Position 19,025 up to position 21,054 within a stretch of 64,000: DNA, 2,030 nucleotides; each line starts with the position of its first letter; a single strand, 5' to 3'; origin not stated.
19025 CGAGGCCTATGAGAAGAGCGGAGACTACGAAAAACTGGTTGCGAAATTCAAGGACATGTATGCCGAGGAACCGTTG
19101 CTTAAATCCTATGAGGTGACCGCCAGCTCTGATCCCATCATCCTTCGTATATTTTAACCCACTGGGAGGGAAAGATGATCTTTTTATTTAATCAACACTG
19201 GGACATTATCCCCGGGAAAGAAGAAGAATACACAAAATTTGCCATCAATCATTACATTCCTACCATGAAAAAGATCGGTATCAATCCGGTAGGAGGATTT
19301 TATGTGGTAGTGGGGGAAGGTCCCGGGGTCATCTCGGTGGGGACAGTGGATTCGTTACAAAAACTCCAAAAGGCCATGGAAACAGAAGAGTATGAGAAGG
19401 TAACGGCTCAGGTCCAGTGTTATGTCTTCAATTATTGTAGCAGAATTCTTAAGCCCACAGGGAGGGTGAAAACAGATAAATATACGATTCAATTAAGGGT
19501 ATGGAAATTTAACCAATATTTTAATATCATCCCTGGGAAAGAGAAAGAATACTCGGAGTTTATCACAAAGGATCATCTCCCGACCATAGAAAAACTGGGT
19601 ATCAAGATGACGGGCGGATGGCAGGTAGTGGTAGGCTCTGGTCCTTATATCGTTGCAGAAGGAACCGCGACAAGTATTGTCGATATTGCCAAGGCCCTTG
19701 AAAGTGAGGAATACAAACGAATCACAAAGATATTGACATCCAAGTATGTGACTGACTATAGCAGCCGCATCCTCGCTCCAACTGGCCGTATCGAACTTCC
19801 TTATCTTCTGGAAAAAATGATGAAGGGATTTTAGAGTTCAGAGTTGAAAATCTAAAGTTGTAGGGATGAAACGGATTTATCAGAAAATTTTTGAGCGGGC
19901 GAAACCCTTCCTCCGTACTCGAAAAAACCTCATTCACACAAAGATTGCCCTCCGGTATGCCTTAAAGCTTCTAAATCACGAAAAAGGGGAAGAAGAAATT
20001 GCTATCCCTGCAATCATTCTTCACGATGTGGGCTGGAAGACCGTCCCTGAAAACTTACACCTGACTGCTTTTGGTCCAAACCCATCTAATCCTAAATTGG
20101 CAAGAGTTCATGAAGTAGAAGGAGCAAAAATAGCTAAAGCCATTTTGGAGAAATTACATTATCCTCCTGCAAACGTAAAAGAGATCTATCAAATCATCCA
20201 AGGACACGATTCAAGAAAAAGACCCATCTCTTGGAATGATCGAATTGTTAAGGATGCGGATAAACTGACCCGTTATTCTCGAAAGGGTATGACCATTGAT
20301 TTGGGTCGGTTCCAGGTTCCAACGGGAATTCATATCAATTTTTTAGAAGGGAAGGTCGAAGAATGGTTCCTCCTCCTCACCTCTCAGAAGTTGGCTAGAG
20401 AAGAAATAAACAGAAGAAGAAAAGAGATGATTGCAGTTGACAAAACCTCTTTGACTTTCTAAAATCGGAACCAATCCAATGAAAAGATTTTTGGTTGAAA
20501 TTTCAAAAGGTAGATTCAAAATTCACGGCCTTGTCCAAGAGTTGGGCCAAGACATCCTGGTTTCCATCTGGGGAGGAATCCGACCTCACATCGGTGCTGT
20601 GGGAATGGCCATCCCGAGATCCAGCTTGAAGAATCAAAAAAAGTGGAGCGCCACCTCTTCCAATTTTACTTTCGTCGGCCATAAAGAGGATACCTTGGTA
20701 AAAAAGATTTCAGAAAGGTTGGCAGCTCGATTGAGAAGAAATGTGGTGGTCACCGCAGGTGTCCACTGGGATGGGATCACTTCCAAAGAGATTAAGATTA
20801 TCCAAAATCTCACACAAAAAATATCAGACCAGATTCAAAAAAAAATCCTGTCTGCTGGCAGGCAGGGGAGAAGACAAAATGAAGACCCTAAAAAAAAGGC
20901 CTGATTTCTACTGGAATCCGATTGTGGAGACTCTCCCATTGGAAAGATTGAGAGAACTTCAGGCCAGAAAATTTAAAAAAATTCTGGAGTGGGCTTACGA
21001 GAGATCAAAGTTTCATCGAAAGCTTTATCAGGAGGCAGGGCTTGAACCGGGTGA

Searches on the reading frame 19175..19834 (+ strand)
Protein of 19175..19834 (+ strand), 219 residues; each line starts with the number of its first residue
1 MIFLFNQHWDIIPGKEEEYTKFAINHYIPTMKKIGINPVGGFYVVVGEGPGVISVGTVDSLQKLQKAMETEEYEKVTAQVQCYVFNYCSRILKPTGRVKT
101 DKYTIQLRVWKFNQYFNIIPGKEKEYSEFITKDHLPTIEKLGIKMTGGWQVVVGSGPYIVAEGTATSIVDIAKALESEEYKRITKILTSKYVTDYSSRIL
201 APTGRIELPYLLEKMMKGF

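Call 7: search_protein_families(library=pfam, proteins=[window:19175-19834:+], max_evalue=0.01)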
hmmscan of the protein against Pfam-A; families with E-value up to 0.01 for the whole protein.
window:19175-19834:+ (219 aa): 1 family
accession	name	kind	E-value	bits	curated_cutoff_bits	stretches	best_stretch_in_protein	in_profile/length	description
PF07978.19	NIPSNAP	-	1.2e-05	25.9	22.3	0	10-67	7-64/102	NIPSNAP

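Call 8: search_protein_families(library=ncbifam, proteins=[window:19175-19834:+], max_evalue=0.01)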
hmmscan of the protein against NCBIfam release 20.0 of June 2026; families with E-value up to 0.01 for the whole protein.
window:19175-19834:+ (219 aa): 1 family
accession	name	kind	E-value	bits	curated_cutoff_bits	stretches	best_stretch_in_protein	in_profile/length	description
TIGR02118.1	TIGR02118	subfamily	0.0014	19.2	30.5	0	45-84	48-89/103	EthD family reductase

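Call 82: find_homologous_proteins(query=window:19175-19834:+)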
Query window:19175-19834:+ (219 aa): 411 proteins with E <= 0.001 among 564 candidates; the best 120 are listed.
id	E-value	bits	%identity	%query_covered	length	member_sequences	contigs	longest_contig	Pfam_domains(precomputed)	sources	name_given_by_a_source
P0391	2.6e-129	447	90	100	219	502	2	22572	PF07978.20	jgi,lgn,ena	-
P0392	5.8e-128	443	89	100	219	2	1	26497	PF07978.20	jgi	-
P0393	6.7e-128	442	88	100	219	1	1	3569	PF07978.20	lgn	-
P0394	7.5e-128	442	87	100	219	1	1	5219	-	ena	-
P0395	1.6e-127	441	86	100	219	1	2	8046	-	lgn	-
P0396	2.9e-127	440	86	100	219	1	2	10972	-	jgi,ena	-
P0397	4.0e-127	440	85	100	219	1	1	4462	-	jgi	jgi:hypothetical protein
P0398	4.9e-127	440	88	100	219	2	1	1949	PF07978.20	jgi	jgi:hypothetical protein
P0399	5.8e-127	439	86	100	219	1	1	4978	-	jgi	jgi:hypothetical protein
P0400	1.4e-126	438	89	100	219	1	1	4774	PF07978.20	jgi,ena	-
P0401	5.1e-126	436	89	100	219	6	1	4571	PF07978.20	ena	-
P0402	7.6e-126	436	88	100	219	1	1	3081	PF07978.20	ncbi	-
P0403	2.8e-125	434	85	100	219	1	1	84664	PF07978.20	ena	-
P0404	4.7e-125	433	86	100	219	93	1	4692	PF07978.20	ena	-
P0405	7.0e-125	433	87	100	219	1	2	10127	PF07978.20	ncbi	-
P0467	8.5e-81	288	56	100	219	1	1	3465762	-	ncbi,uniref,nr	ncbi:conserved protein of unknown function [Georgfuchsia toluolica]|uniref:Uncharacterized protein n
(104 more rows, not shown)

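Call 83: find_encoding_contigs(protein=P0467, flank=10000, max_places=1)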
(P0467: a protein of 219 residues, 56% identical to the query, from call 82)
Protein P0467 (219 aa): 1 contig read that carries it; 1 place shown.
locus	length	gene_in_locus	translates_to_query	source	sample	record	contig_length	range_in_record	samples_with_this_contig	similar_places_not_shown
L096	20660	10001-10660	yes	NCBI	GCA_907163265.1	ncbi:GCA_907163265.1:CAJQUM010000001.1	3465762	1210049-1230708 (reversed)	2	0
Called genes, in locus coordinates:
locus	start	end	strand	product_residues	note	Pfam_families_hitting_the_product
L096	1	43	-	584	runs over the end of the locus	PF06505:XylR_N, PF02830:V4R, PF00158:Sigma54_activat, PF14532:Sigma54_activ_2, PF07724:AAA_2 (weak), PF07728:AAA_5 (weak), PF25601:AAA_lid_14, PF02954:HTH_8, +1 more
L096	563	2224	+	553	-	PF01266:DAO (faint), PF13450:NAD_binding_8 (faint)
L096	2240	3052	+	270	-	PF01012:ETF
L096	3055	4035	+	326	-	PF01012:ETF, PF00766:ETF_alpha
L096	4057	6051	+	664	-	PF12797:Fer4_2 (faint), PF13183:Fer4_8, PF13237:Fer4_10, PF13187:Fer4_9, PF02754:CCG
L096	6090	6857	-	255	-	PF00392:GntR, PF07729:FCD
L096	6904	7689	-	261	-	-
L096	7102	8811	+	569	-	PF27448:Rph_4th, PF00391:PEP-utilizers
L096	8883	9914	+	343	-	PF01326:PPDK_N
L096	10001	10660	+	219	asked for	-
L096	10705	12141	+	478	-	PF00171:Aldedh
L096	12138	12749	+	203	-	PF01966:HD (faint)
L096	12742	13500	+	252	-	PF23441:SDR, PF00106:adh_short, PF08659:KR, PF13561:adh_short_C2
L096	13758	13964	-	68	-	-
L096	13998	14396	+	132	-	PF03176:MMPL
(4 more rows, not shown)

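Call 95: predict_structure(alignment_id=A2)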
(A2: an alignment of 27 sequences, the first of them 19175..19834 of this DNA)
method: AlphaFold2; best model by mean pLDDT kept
length: 219 residues; sequences in the alignment: 27
mean_pLDDT: 91.0   pTM: 0.83
mean pLDDT of the five models: 91.0, 86.6, 83.6, 83.5, 79.7
residues with pLDDT >= 90: 166; 70-90: 49; 50-70: 4; < 50: 0
segments of 3 or more residues with pLDDT < 50: none
pLDDT, mean of each block of 10 residues (from residue 1): 92 93 93 92 89 92 95 96 94 85 76 95 95 95 93 86 94 97 97 95 80 78
secondary structure, 60 per line:
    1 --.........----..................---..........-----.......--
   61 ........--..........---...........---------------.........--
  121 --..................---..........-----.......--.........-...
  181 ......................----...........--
elements in order: E3-11 H16-33 E37-46 E52-58 H61-68 H71-80 E84-94 E110-118 H123-140 E144-153 E159-165 H168-176 H178-191 E192-202 H207-217

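Call 99: fold_search(model_id=the predicted structure, library=pdb)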
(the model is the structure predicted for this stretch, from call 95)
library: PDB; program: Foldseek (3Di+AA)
matches with E <= 10: 1313; with E <= 0.001: 137
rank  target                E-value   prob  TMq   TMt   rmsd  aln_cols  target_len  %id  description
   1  3f44                  4.4e-10  1.00  0.60  0.62   4.9       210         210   11  Crystal structure of putative monooxygenase (YP_193413.1) from Lactobacillus acidophilus NCFM at 1.55 A resolution (released 2008-11-18)
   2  2pgc_A                6.8e-09  1.00  0.62  0.65   4.5       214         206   13  Crystal structure of a a marine metagenome protein (jcvi_pep_1096685590403) from uncultured marine organism at 2.53 A  (released 2007-04-24)
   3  2pgc_C                7.6e-09  1.00  0.65  0.69   4.1       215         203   12  Crystal structure of a a marine metagenome protein (jcvi_pep_1096685590403) from uncultured marine organism at 2.53 A  (released 2007-04-24)
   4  3mcs_A                1.4e-08  1.00  0.59  0.60   5.2       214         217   13  Crystal structure of Putative monooxygenase (FN1347) from FUSOBACTERIUM NUCLEATUM SUBSP. NUCLEATUM ATCC 25586 at 2.55  (released 2010-05-19)
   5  3mcs_B                1.8e-08  1.00  0.59  0.59   5.1       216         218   12  Crystal structure of Putative monooxygenase (FN1347) from FUSOBACTERIUM NUCLEATUM SUBSP. NUCLEATUM ATCC 25586 at 2.55  (released 2010-05-19)
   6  2pgc_B                3.3e-08  1.00  0.58  0.61   5.2       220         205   14  Crystal structure of a a marine metagenome protein (jcvi_pep_1096685590403) from uncultured marine organism at 2.53 A  (released 2007-04-24)
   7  9mhr_E                1.7e-07  1.00  0.61  0.61   5.4       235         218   10  G169L variant of Coproheme Decarboxylase from Streptomyces Coelicolor in complex with Monovinyl, Monopropionate Deuter (released 2025-10-22)
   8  9mhq_B                2.3e-07  1.00  0.65  0.64   4.8       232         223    9  G169V variant of Streptomyces coelicolor coproheme decarboxylase in complex with Monovinyl, Monopropionate Deuteroheme (released 2025-10-22)
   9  9mhr_D                3.2e-07  1.00  0.60  0.60   5.5       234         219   10  G169L variant of Coproheme Decarboxylase from Streptomyces Coelicolor in complex with Monovinyl, Monopropionate Deuter (released 2025-10-22)
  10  9miq_B                3.4e-07  1.00  0.60  0.59   5.4       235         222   10  Wild-type Coproheme Decarboxylase from Streptomyces Coelicolor in complex with Monovinyl, Monopropionate Deuteroheme (released 2025-10-22)
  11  9mhr_B                3.6e-07  1.00  0.58  0.59   5.6       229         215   10  G169L variant of Coproheme Decarboxylase from Streptomyces Coelicolor in complex with Monovinyl, Monopropionate Deuter (released 2025-10-22)
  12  5f9p_A                4.1e-07  1.00  0.61  0.56   5.2       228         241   13  Crystal structure study of anthrone oxidase-like protein (released 2016-12-14)
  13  9mhr_A                4.1e-07  1.00  0.60  0.62   5.4       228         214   10  G169L variant of Coproheme Decarboxylase from Streptomyces Coelicolor in complex with Monovinyl, Monopropionate Deuter (released 2025-10-22)
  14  9mhq_C                4.1e-07  1.00  0.60  0.59   5.4       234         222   10  G169V variant of Streptomyces coelicolor coproheme decarboxylase in complex with Monovinyl, Monopropionate Deuteroheme (released 2025-10-22)
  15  5f9p_B                4.3e-07  1.00  0.59  0.55   5.7       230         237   10  Crystal structure study of anthrone oxidase-like protein (released 2016-12-14)
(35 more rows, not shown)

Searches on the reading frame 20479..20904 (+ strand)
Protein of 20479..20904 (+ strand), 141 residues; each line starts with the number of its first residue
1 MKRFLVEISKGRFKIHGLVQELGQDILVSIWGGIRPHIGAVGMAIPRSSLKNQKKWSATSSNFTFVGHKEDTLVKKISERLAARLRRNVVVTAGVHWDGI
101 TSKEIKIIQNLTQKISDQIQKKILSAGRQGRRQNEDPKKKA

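Call 7: search_protein_families(library=pfam, proteins=[window:20479-20904:+], max_evalue=0.01)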
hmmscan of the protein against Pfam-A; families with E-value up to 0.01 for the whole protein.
window:20479-20904:+ (141 aa): 1 family
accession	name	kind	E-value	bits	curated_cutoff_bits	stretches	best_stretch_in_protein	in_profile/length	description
PF21758.2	PAC_bac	-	2.4e-34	117.9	27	1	10-123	2-114/115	Bacterial proteasome assembling chaperone-like protein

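Call 8: search_protein_families(library=ncbifam, proteins=[window:20479-20904:+], max_evalue=0.01)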
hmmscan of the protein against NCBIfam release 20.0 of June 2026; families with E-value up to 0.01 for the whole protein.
window:20479-20904:+ (141 aa): 0 families
